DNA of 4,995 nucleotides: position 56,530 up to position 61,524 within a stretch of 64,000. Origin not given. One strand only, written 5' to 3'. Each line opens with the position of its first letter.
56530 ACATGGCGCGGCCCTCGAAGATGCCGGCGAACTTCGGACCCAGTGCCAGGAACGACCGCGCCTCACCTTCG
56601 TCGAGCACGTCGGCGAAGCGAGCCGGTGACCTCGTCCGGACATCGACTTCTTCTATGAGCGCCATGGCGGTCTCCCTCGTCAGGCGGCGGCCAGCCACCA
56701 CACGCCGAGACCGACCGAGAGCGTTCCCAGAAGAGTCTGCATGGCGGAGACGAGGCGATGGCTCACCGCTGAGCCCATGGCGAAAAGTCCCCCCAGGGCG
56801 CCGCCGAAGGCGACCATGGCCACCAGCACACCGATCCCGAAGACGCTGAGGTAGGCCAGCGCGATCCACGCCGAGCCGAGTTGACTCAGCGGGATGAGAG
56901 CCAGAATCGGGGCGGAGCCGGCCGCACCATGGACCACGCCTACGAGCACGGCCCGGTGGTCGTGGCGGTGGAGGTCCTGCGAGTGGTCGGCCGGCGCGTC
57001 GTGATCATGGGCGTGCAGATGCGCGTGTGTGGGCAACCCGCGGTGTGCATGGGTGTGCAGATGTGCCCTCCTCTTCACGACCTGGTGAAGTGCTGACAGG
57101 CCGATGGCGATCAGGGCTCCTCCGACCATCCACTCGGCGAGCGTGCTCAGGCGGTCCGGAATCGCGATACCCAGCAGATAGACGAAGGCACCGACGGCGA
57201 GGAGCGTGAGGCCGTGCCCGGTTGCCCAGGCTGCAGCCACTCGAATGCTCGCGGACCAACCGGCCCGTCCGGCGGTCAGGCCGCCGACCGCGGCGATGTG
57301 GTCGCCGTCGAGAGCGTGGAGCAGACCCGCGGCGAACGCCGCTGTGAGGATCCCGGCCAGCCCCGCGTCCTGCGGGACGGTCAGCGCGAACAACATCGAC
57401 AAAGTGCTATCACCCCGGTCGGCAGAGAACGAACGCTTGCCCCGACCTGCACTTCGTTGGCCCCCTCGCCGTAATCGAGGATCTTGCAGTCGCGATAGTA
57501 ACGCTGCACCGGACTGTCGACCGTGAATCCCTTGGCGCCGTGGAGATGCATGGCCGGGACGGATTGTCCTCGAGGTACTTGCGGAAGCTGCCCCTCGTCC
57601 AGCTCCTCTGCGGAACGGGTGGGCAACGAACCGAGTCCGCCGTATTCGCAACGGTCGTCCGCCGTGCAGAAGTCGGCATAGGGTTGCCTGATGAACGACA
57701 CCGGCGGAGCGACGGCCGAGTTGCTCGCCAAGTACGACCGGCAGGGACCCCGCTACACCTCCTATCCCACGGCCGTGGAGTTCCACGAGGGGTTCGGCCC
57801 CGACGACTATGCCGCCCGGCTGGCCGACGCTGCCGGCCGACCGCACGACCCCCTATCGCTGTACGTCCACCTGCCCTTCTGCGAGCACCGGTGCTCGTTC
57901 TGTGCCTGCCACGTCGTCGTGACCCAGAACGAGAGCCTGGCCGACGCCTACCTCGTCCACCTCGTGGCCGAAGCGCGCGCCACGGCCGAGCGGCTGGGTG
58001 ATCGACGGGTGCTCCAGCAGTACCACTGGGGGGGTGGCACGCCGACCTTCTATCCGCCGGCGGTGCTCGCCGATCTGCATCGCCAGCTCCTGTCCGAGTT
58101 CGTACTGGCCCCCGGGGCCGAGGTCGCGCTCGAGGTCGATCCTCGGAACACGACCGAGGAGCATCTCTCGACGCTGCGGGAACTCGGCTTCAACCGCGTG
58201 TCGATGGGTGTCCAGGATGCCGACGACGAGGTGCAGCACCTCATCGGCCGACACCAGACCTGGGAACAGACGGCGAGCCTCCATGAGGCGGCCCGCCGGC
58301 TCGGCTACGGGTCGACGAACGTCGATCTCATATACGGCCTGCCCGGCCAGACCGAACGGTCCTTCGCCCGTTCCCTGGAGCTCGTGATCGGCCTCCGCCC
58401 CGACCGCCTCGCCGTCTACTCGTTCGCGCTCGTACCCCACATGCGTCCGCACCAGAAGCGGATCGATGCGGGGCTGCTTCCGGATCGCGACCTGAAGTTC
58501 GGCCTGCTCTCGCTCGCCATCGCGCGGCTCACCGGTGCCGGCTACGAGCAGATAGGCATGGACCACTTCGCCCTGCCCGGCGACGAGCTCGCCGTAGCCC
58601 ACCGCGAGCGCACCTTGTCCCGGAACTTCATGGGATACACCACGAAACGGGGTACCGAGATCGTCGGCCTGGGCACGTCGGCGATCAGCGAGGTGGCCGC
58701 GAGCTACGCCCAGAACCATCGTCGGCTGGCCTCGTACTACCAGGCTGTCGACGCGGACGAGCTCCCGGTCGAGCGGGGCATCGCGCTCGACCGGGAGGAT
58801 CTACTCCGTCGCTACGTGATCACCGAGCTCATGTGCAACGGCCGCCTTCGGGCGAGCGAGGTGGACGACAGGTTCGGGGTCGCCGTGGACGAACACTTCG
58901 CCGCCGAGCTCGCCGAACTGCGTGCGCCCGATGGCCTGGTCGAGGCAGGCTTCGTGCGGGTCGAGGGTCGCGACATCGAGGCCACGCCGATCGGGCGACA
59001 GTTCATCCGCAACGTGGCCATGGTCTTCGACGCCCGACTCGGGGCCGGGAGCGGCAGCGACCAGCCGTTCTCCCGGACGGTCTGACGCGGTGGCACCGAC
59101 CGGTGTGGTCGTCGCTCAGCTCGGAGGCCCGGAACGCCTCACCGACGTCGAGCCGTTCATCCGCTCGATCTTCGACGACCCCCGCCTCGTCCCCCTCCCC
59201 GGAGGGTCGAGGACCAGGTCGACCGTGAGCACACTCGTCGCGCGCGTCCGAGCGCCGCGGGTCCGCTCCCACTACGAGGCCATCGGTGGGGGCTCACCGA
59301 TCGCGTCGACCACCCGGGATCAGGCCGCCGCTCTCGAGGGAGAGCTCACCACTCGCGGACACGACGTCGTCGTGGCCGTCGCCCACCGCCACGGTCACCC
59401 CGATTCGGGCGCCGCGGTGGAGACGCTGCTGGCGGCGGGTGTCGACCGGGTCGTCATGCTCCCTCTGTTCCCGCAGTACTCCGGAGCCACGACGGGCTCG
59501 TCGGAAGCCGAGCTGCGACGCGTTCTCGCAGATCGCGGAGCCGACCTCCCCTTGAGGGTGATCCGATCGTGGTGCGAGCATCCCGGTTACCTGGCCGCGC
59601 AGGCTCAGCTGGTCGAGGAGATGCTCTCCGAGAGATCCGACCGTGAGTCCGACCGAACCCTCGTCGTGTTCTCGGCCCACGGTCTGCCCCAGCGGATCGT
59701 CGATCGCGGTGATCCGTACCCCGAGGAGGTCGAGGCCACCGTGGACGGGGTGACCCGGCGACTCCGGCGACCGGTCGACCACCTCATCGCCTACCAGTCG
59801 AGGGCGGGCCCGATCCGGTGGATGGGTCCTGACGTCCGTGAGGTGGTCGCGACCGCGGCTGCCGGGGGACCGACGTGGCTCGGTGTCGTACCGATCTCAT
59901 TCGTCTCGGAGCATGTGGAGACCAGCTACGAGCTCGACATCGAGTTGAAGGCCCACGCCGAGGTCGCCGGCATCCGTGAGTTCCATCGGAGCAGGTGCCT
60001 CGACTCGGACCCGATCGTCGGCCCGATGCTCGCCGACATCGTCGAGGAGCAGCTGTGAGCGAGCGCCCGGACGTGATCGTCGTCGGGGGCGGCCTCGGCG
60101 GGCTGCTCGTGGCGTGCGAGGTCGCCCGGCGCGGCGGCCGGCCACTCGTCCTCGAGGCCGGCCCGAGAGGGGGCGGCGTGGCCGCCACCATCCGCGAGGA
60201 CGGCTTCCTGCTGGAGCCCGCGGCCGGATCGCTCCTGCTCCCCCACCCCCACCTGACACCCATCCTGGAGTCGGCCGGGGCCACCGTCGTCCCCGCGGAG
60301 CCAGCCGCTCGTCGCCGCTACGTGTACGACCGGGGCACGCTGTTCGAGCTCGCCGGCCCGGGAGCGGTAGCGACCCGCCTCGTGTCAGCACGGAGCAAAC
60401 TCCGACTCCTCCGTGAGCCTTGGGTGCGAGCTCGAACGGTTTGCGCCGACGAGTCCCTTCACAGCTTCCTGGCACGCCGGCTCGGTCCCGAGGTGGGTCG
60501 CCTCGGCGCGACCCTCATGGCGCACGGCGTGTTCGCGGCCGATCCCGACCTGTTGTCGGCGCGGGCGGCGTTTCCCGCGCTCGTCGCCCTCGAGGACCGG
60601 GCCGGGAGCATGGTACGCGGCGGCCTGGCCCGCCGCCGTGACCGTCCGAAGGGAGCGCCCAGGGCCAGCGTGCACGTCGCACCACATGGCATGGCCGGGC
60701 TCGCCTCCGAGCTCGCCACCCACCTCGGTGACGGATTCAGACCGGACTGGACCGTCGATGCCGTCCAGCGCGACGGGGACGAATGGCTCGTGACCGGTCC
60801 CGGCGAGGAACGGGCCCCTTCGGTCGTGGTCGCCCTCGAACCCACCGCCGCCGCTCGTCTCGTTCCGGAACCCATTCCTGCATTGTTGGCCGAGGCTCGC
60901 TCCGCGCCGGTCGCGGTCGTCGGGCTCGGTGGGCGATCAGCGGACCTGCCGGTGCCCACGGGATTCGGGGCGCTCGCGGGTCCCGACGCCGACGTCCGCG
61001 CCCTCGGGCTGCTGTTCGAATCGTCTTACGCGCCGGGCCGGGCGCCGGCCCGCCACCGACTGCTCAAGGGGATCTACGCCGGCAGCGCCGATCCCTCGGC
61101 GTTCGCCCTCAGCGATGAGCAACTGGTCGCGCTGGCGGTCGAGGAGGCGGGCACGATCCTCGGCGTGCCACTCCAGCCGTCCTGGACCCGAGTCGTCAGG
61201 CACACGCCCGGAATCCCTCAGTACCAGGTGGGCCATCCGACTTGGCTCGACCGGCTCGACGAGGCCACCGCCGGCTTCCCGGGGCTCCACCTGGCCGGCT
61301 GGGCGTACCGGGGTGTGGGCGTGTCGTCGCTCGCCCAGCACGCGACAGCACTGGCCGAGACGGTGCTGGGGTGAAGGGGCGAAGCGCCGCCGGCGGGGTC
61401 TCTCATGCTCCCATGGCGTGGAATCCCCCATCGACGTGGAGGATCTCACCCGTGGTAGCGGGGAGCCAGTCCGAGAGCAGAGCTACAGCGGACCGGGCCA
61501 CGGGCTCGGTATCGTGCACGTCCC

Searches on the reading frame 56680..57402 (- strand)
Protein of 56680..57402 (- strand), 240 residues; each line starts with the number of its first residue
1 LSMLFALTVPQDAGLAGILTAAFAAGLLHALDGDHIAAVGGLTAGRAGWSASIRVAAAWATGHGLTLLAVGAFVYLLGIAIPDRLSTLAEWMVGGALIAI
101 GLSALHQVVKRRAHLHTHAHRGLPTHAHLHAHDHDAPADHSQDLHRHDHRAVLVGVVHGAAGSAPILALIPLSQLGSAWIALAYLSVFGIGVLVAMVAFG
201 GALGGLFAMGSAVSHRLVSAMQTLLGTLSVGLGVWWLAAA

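Call 30: search_protein_families(library=pfam, proteins=[window:56680-57402:-], max_evalue=0.001)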
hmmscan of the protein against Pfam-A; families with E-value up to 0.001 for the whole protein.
window:56680-57402:- (240 aa): 1 family
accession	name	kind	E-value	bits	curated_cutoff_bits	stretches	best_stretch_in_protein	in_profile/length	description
PF13386.12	DsbD_2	-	0.00016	22.1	24.9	1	57-235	36-199/199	Cytochrome C biogenesis protein transmembrane region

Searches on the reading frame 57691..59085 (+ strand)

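Call 30: search_protein_families(library=pfam, proteins=[window:57691-59085:+], max_evalue=0.001)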
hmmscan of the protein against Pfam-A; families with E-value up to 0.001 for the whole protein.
window:57691-59085:+ (464 aa): 2 families
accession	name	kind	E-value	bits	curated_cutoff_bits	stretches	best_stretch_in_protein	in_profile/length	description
PF04055.27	Radical_SAM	-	3.6e-28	99.3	29.5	1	58-231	1-165/166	Radical SAM superfamily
PF06969.22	HemN_C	-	2.4e-07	31.2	24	1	366-438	1-67/67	HemN C-terminal domain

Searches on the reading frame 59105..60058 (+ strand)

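Call 30: search_protein_families(library=pfam, proteins=[window:59105-60058:+], max_evalue=0.001)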
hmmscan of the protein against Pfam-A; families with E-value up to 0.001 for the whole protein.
window:59105-60058:+ (317 aa): 1 family
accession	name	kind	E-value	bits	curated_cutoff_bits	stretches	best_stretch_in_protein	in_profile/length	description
PF00762.24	Ferrochelatase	-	2.3e-92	309.8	27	1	2-316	5-316/317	Ferrochelatase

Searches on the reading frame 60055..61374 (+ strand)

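Call 30: search_protein_families(library=pfam, proteins=[window:60055-61374:+], max_evalue=0.001)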
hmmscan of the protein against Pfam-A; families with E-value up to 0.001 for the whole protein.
window:60055-61374:+ (439 aa): 3 families
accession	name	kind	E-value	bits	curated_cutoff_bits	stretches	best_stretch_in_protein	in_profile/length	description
PF01593.30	Amino_oxidase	-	1e-29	104.6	19.8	1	14-420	1-426/443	Flavin containing amine oxidoreductase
PF13450.12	NAD_binding_8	-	4.5e-09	36.9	21.9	1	9-68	1-62/68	NAD(P)-binding Rossmann-like domain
PF00890.30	FAD_binding_2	-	0.0002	21.1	20.4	1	6-41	1-36/414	FAD binding domain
